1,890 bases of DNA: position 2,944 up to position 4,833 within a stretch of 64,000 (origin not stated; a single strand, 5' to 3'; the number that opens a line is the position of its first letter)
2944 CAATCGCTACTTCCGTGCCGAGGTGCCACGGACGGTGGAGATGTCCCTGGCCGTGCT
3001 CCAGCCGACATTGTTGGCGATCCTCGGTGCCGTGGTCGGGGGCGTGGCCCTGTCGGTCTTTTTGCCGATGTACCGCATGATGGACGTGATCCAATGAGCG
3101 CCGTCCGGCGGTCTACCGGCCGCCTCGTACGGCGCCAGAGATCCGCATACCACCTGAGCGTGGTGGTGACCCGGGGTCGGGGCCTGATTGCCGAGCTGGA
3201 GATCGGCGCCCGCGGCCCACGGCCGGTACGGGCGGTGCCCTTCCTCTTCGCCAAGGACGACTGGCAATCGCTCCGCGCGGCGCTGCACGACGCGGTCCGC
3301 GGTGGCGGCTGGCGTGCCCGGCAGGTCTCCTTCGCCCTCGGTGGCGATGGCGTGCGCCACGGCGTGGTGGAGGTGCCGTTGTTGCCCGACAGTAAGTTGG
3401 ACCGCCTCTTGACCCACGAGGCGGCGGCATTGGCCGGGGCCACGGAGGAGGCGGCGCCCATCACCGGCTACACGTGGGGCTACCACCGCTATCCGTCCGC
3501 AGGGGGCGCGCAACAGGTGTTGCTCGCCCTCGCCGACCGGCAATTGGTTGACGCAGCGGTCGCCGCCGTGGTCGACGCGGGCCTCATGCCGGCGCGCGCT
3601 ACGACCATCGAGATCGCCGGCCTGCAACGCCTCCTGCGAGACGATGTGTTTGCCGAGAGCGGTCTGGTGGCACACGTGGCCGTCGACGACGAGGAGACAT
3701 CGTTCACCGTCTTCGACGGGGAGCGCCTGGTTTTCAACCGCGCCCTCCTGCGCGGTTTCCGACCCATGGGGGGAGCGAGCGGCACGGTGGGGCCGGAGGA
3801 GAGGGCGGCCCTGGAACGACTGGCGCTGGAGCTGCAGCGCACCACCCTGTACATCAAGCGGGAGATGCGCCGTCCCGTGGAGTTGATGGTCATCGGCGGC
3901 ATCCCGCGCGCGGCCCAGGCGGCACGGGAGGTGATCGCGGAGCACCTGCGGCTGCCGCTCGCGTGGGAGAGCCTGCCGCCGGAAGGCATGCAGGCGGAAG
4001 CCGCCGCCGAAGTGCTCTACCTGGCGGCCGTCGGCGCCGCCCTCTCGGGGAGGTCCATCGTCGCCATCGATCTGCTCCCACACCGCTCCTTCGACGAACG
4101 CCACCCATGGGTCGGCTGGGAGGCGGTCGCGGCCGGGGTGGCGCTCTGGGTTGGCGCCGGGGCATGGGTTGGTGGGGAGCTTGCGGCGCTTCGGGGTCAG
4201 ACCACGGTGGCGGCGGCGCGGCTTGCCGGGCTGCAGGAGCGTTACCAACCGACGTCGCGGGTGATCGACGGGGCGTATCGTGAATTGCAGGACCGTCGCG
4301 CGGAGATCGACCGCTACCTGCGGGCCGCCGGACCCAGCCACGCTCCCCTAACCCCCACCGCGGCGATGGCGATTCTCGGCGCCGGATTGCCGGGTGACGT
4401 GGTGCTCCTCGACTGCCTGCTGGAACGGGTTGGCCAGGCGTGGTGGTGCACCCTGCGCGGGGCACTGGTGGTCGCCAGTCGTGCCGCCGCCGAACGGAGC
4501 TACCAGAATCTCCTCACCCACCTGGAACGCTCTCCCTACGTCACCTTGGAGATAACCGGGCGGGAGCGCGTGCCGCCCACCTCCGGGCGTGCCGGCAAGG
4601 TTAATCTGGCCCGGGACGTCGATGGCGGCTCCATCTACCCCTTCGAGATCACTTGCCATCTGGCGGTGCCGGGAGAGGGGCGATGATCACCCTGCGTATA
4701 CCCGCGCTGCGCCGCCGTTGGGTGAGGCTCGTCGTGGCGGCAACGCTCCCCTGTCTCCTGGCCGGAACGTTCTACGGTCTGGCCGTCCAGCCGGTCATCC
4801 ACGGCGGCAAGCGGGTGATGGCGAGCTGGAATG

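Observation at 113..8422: Compact T2SS/T4P-like assembly cluster with a GspL-like PilM-PilN fusion and a self-lipidated short secretin, but no pilins in view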

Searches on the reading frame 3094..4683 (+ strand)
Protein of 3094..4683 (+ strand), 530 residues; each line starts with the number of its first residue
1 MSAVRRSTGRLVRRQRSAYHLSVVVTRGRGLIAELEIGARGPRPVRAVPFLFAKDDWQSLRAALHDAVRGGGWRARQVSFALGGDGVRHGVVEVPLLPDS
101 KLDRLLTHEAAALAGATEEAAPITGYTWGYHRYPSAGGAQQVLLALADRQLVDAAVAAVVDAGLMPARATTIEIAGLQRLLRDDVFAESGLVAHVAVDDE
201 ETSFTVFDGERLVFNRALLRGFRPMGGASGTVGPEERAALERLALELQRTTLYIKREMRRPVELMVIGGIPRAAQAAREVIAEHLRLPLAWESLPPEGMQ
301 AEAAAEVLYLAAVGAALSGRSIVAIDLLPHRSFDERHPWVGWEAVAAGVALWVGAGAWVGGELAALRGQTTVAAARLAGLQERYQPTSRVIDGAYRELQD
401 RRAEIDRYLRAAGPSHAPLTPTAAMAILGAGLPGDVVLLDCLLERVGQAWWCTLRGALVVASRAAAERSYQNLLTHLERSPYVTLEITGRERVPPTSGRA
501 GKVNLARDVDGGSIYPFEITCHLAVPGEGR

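Call 6: search_protein_families(library=pfam, proteins=[window:3094-4683:+], max_evalue=0.1)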
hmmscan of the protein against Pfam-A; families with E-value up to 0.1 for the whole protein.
window:3094-4683:+ (530 aa): 0 families
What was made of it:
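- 3094..4686 (+): PilM-TM-PilN fusion (530 aa), MshI/GspL architecture. The actin-like domain spans roughly aa 20-320, the PilN-type DLLP motif is aa 326-329 (nt 4069-4080), the TM helix is about aa 339-361 (nt 4108-4176), a coiled coil follows, and the C-terminal alpha-beta domain spans aa 420-525. There is no Pfam hit (call 6).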

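Call 7: search_protein_families(library=ncbifam, proteins=[window:3094-4683:+], max_evalue=0.1)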
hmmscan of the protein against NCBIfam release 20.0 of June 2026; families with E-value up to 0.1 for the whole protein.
window:3094-4683:+ (530 aa): 1 family
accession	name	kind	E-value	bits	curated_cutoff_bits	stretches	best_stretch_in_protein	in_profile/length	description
NF045709.1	Amuc_1101_fam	equivalog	1.3e-05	24.2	650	1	237-411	259-443/608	Amuc_1101 family PilM-like pilus complex protein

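Call 14: find_related_loci(query=window:3094-4683:+, collection=genome_contigs, flank=10000)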
Query window:3094-4683:+ (530 aa) in genome_contigs; peptide patterns used: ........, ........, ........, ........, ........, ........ (x = any residue, [..] = any of these).
402 stretches matched a pattern, but none encodes a relative of the query by tblastn (E <= 1e-3).

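Call 15: find_homologous_proteins(query=window:3094-4683:+, max_evalue=0.001)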
Query window:3094-4683:+ (530 aa): 4 proteins with E <= 0.001 among 8000 candidates.
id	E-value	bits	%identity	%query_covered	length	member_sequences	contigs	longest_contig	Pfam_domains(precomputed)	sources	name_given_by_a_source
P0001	0.0e+0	1148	100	100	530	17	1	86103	-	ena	-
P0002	1.4e-197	676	63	95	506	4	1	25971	-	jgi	jgi:hypothetical protein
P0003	9.2e-194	663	61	99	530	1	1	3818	-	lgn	-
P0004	4.6e-186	638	59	100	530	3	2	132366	-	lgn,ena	-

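Call 16: find_encoding_contigs(protein=P0001, flank=10000, max_places=4)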
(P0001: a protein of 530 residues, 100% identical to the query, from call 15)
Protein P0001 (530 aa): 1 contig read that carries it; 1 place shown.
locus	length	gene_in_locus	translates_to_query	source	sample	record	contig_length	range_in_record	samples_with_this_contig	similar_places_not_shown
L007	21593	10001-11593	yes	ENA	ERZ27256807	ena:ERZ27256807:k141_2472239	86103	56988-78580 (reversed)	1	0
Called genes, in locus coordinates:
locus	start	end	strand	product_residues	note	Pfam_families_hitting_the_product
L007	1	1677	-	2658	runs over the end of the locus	PF00890:FAD_binding_2 (weak), PF01494:FAD_binding_3, PF01946:Thi4, PF12831:FAD_oxidored, PF13450:NAD_binding_8 (weak), PF02770:Acyl-CoA_dh_M, PF00441:Acyl-CoA_dh_1, PF00766:ETF_alpha, +2 more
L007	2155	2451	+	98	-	-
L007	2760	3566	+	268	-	-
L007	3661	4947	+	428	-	-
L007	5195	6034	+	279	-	PF08668:HDOD, PF01966:HD (weak)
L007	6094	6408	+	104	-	-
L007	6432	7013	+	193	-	PF07963:N_methyl (weak), PF08334:T2SSG (faint)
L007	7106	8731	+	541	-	PF05157:MshEN, PF00437:T2SSE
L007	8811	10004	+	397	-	PF28597:T2SSF_N, PF00482:T2SSF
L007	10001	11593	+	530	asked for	-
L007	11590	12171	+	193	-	-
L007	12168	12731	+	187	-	-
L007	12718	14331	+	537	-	PF00263:Secretin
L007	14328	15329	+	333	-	PF13428:TPR_14 (faint), PF13424:TPR_12 (faint), PF00515:TPR_1 (faint), PF07719:TPR_2 (faint), PF07721:TPR_4 (faint), PF13176:TPR_7 (faint), PF14559:TPR_19, PF13432:TPR_16, +4 more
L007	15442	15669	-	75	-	-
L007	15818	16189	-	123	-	PF00072:Response_reg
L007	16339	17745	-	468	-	PF02518:HATPase_c, PF00072:Response_reg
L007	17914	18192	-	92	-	-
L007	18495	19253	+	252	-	PF00977:His_biosynth, PF01207:Dus (faint)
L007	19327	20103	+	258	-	PF00977:His_biosynth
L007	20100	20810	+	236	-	PF01502:PRA-CH, PF01503:PRA-PH, PF03819:MazG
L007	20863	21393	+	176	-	PF00072:Response_reg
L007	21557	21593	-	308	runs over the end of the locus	PF08668:HDOD, PF01966:HD (weak)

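Call 17: find_encoding_contigs(protein=P0004, flank=10000, max_places=3)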
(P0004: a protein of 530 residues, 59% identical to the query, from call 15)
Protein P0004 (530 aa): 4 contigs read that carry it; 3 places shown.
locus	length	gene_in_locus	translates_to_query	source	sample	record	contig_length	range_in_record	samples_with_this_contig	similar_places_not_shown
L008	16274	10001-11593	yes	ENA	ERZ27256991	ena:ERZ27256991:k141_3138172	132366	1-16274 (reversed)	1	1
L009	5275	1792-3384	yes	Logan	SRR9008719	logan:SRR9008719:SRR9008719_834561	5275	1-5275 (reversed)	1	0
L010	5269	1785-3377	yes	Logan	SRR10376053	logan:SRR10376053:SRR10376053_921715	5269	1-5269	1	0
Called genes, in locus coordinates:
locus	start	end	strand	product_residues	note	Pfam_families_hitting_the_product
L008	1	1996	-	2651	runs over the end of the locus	PF00890:FAD_binding_2 (faint), PF01494:FAD_binding_3 (weak), PF01946:Thi4 (weak), PF12831:FAD_oxidored (weak), PF13450:NAD_binding_8 (faint), PF02770:Acyl-CoA_dh_M, PF00441:Acyl-CoA_dh_1, PF00766:ETF_alpha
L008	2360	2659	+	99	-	-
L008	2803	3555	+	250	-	-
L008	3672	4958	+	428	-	-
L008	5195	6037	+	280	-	PF08668:HDOD, PF01966:HD (weak)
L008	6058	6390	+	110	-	-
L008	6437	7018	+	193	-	PF07963:N_methyl, PF08334:T2SSG (faint), PF22434:PilW_C (faint)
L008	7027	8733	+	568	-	PF05157:MshEN, PF00437:T2SSE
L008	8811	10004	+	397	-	PF28597:T2SSF_N, PF00482:T2SSF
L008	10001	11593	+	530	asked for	-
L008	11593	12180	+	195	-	-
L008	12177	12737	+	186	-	-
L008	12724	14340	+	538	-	PF07660:STN (faint), PF00263:Secretin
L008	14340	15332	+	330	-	PF00515:TPR_1 (faint), PF07721:TPR_4 (faint), PF13181:TPR_8 (faint), PF07719:TPR_2 (weak), PF13432:TPR_16, PF14559:TPR_19 (weak), PF13414:TPR_11 (weak), PF13424:TPR_12 (weak), +4 more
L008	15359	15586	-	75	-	-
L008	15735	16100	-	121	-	PF00072:Response_reg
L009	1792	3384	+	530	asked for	-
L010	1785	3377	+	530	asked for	-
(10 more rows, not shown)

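Call 22: search_solved_structures(query=A2, max_evalue=10, show_alignments=2)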
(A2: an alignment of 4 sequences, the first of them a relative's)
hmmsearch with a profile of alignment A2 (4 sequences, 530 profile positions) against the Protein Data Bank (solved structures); distinct sequences matched with E-value up to 10: 6.
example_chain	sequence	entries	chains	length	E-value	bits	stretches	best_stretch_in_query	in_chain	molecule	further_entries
3jc8_Ma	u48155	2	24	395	0.00056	21.8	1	59-221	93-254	Type IV pilus biogenesis protein PilM | PilM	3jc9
4hhu_A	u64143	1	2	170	0.0037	19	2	50-102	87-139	OR280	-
4ney_A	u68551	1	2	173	0.015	17.1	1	33-102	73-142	Engineered protein OR277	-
4nez_A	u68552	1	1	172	0.038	15.7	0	50-102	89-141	Engineered protein OR276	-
1wgo_A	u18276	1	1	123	0.044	15.5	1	12-93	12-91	VPS10 domain-containing receptor SorCS2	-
6ffy_A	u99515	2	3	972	0.23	13.1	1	13-99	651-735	VPS10 domain-containing receptor SorCS2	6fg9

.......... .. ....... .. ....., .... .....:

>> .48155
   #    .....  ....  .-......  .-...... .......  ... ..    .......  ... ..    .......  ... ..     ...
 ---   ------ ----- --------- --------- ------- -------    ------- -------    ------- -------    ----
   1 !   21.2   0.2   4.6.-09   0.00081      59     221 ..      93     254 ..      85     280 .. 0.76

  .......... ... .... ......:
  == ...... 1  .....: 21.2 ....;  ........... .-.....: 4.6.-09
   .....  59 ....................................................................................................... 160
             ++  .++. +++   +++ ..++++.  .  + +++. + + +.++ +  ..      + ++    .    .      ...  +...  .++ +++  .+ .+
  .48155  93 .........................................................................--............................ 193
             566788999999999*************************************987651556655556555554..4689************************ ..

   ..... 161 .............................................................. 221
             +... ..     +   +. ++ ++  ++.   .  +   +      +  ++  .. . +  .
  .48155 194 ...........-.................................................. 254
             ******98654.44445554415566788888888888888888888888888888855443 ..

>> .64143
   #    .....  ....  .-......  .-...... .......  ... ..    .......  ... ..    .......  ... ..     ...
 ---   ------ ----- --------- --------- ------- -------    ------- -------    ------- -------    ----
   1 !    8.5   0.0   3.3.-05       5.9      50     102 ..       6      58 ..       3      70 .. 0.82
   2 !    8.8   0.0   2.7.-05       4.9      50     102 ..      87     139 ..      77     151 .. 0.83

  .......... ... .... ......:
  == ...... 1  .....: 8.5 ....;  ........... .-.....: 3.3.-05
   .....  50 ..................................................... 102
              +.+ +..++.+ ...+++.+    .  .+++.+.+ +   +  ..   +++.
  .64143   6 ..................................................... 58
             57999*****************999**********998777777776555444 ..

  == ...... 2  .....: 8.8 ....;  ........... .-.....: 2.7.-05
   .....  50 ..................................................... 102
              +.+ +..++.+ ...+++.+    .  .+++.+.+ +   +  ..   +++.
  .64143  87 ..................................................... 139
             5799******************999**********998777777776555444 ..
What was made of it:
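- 3094..4686 (+): The family profile matches M. xanthus PilM at E=5.6e-4 (call 22).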

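Call 29: search_protein_families(library=pfam, proteins=[L007:2155-2448:+, L007:2760-3563:+, L007:3661-4944:+, L007:5195-6031:+, L007:6094-6405:+, L007:6432-7010:+], max_evalue=0.1)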
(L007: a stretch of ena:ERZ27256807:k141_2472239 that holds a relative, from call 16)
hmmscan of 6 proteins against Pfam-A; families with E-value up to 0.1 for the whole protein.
L007:2155-2448:+ (98 aa): 0 families

L007:2760-3563:+ (268 aa): 2 families
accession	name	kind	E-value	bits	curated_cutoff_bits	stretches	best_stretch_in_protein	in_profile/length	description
PF07963.17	N_methyl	-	0.00011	22.1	21.2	1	12-35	3-26/27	Prokaryotic N-terminal methylation motif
PF08334.16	T2SSG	-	0.00067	20.1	21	1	67-151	22-97/108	Type II secretion system (T2SS), protein G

L007:3661-4944:+ (428 aa): 2 families
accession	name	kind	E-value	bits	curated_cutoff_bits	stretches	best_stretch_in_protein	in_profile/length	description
PF07963.17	N_methyl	-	0.0001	22.2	21.2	1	12-35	3-26/27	Prokaryotic N-terminal methylation motif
PF08334.16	T2SSG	-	0.00022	21.7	21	1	42-154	5-100/108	Type II secretion system (T2SS), protein G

L007:5195-6031:+ (279 aa): 3 families
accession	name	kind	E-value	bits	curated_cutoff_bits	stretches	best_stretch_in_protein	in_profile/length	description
PF08668.18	HDOD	-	1.7e-51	174.9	22.9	1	17-207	1-195/196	HDOD domain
PF01966.28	HD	-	4.8e-06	27.3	22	1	109-232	2-114/116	HD domain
PF22554.1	Chap-C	-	0.043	14.9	27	0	25-60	8-45/91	TY-Chap C-terminal domain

L007:6094-6405:+ (104 aa): 0 families

L007:6432-7010:+ (193 aa): 3 families
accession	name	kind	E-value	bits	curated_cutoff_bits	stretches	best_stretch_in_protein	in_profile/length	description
PF07963.17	N_methyl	-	8.4e-07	28.8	21.2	1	18-40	4-26/27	Prokaryotic N-terminal methylation motif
PF08334.16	T2SSG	-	1.7e-06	28.5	21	1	129-177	53-98/108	Type II secretion system (T2SS), protein G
PF22434.1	PilW_C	-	0.076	13.3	27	0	47-97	1-52/128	PilW, C-terminal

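Call 30: search_protein_families(library=ncbifam, proteins=[L007:2155-2448:+, L007:2760-3563:+, L007:3661-4944:+, L007:5195-6031:+, L007:6094-6405:+, L007:6432-7010:+], max_evalue=0.1)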
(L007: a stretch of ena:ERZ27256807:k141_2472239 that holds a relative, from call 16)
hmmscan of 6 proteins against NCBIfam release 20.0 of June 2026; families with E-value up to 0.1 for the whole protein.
L007:2155-2448:+ (98 aa): 0 families

L007:2760-3563:+ (268 aa): 9 families
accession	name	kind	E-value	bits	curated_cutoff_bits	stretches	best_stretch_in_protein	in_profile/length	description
TIGR01710.1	typeII_sec_gspG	equivalog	5.4e-08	33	88.85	1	15-149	2-120/134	type II secretion system major pseudopilin GspG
NF041775.1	typeIV_PilA_Myxo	equivalog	4.9e-07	29.9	400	1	12-61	9-58/214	type IV pilin protein PilA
TIGR02532.1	IV_pilin_GFxxxE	domain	0.0004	20.1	16.3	1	13-35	1-23/24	prepilin-type N-terminal cleavage/methylation domain-containing protein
NF040999.1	pilin_ComGC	equivalog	0.0023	18.1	75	1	14-53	2-41/84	competence type IV pilus major pilin ComGC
NF007862.0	PRK10574.1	equivalog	0.0024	18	138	1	13-39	4-30/145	prepilin peptidase-dependent pilin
NF041013.1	T4P_ComGE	equivalog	0.0036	17.4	49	1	15-55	5-45/83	competence type IV pilus minor pilin ComGE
TIGR01711.1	gspJ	equivalog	0.009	15.8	64.85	1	14-63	1-51/192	type II secretion system minor pseudopilin GspJ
TIGR02598.1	TIGR02598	subfamily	0.011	15.9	51.4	1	15-65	1-51/151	Verru_Chthon cassette protein B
NF038303.1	EPS_HpsB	equivalog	0.03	14.3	150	1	13-57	2-45/211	hormogonium polysaccharide secretion pseudopilin HpsB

L007:3661-4944:+ (428 aa): 8 families
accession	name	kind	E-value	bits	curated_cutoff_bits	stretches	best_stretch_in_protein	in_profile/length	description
TIGR01710.1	typeII_sec_gspG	equivalog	1.9e-09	37.7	88.85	1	14-152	1-123/134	type II secretion system major pseudopilin GspG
TIGR02532.1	IV_pilin_GFxxxE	domain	0.00086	19.1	16.3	1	14-35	2-23/24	prepilin-type N-terminal cleavage/methylation domain-containing protein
NF053612.1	anchor_PA1041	equivalog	0.018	15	250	1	331-371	69-109/236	PA1041 family peptidoglycan-binding anchor lipoprotein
NF007862.0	PRK10574.1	equivalog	0.022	14.9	138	1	12-38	3-29/145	prepilin peptidase-dependent pilin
NF041775.1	typeIV_PilA_Myxo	equivalog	0.03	14.3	400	1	11-40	8-37/214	type IV pilin protein PilA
NF041013.1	T4P_ComGE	equivalog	0.036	14.2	49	1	15-41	5-31/83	competence type IV pilus minor pilin ComGE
TIGR01708.2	typeII_sec_gspH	equivalog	0.046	13.7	80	1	13-63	1-48/169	type II secretion system minor pseudopilin GspH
NF040999.1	pilin_ComGC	equivalog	0.071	13.3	75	0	14-54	2-38/84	competence type IV pilus major pilin ComGC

L007:5195-6031:+ (279 aa): 6 families
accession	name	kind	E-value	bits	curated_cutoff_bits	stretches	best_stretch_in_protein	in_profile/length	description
TIGR00277.1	HDIG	domain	5.7e-09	35.7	27.6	1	109-206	6-82/84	HDIG domain-containing metalloprotein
TIGR03319.1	RNase_Y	equivalog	0.00016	20.3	454.35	1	108-154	330-375/514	ribonuclease Y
NF045665.1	NTPtran_DVU1551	equivalog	0.0048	16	315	1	102-143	212-257/359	DVU_1551 family NTP transferase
TIGR01596.1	cas3_HD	equivalog_domain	0.0078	16.3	43.45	0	108-144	1-43/178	CRISPR-associated endonuclease Cas3''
NF009344.0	PRK12705.1-1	equivalog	0.015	13.9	831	0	174-224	428-477/572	hypothetical protein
NF005519.0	PRK07152.1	equivalog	0.017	14.1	315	1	109-200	198-280/361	nicotinate-nucleotide adenylyltransferase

L007:6094-6405:+ (104 aa): 2 families
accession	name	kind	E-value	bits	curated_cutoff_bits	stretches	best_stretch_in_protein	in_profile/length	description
NF005608.0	PRK07354.1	equivalog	0.03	14.9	128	1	22-62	6-45/81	F0F1 ATP synthase subunit C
NF040576.1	T2SS_GspM_XpsM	equivalog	0.043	13.5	60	1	17-87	9-82/180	type II secretion system protein GspM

L007:6432-7010:+ (193 aa): 15 families
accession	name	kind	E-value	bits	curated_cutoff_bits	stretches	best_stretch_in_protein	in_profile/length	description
TIGR01710.1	typeII_sec_gspG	equivalog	2.5e-15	56.7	88.85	2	20-81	2-63/134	type II secretion system major pseudopilin GspG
NF041775.1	typeIV_PilA_Myxo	equivalog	2.1e-09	37.7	400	1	19-77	11-69/214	type IV pilin protein PilA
TIGR02532.1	IV_pilin_GFxxxE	domain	6.8e-08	32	16.3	1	18-41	1-24/24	prepilin-type N-terminal cleavage/methylation domain-containing protein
NF007862.0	PRK10574.1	equivalog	6.9e-07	29.5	138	1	17-51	3-37/145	prepilin peptidase-dependent pilin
TIGR01708.2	typeII_sec_gspH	equivalog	9.3e-06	25.7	80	1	19-56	2-39/169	type II secretion system minor pseudopilin GspH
TIGR02596.1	TIGR02596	subfamily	1.6e-05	25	70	1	21-58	1-38/196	Verru_Chthon cassette protein D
NF041013.1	T4P_ComGE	equivalog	3.9e-05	23.6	49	1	19-74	4-59/83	competence type IV pilus minor pilin ComGE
NF040999.1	pilin_ComGC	equivalog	7.9e-05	22.8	75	1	19-49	2-32/84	competence type IV pilus major pilin ComGC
NF047827.1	T3SSXpsH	equivalog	0.0025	17.6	160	1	20-67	2-46/145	type II secretion system protein XpsH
NF007462.0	PRK10040.1-1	equivalog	0.0039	17.3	118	0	65-80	11-26/57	hypothetical protein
NF007800.0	PRK10506.1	equivalog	0.011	15.6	158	1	17-56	7-46/163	prepilin peptidase-dependent protein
NF040982.1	ComGD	equivalog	0.012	16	70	1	19-48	2-31/139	competence type IV pilus minor pilin ComGD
TIGR01711.1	gspJ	equivalog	0.02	14.7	64.85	1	20-57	2-39/192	type II secretion system minor pseudopilin GspJ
NF038303.1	EPS_HpsB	equivalog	0.04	13.9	150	1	18-74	2-54/211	hormogonium polysaccharide secretion pseudopilin HpsB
TIGR02599.1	TIGR02599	subfamily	0.055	12.7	256.5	1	20-62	1-41/361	Verru_Chthon cassette protein C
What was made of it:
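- On Type II secretion system: The GspH and GspJ hits cover only the N-terminal helix (calls 16, 29, 30).
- No GspH, I, J or K minor pseudopilins are present (calls 16, 29, 30).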

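Call 31: predict_structure(alignment_id=A2)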
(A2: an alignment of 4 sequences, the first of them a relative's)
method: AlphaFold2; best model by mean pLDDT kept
length: 530 residues; sequences in the alignment: 4
mean_pLDDT: 42.9   pTM: 0.28
mean pLDDT of the five models: 42.9, 42.5, 42.1, 41.2, 37.2
residues with pLDDT >= 90: 0; 70-90: 32; 50-70: 141; < 50: 357
segments of 3 or more residues with pLDDT < 50: 1-18, 23-31, 36-45, 78-149, 167-182, 184-194, 201-203, 205-233, 259-417, 492-512, 528-530
pLDDT, mean of each block of 10 residues (from residue 1): 29 38 49 48 47 60 68 54 30 29 28 25 21 27 37 58 51 40 46 49 45 36 29 50 57 52 42 29 26 27 31 27 23 30 29 28 32 37 32 34 38 40 63 62 62 69 75 81 62 38 37 61 54
secondary structure, 60 per line:
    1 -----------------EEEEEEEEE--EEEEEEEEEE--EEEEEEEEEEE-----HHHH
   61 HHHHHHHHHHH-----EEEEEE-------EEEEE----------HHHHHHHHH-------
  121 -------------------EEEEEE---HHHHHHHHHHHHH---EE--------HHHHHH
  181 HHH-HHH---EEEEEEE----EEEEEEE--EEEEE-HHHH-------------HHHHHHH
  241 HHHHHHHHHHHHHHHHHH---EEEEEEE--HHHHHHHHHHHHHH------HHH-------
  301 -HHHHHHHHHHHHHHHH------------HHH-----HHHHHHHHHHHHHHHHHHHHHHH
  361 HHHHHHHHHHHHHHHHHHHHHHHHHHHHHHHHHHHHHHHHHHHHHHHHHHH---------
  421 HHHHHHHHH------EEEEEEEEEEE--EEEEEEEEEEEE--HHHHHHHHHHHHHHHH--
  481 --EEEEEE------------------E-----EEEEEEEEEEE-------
elements in order: E18-26 E29-38 E41-51 H57-71 E77-82 E90-94 H105-113 E140-145 H149-161 H175-183 E191-197 E202-208 E211-215 H217-220 H234-258 E262-268 H271-284 H302-317 H338-411 H421-429 E436-446 E449-460 H463-478 E483-488 E513-523
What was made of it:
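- Tried and rejected: The AF2 model of ORF3 from a 4-sequence alignment was poor (pLDDT 42.9, call 31).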

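Call 38: find_related_loci(query=A2, collection=genome_contigs, flank=10000)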
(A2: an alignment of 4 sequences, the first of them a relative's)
Query A2 (530 aa) in genome_contigs; peptide patterns used: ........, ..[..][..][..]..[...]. (x = any residue, [..] = any of these).
599 stretches matched a pattern, but none encodes a relative of the query by tblastn (E <= 1e-3).
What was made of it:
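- Tried and rejected: Two genome_contigs scans with ORF3 and with its family alignment found no relatives (calls 14, 38).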
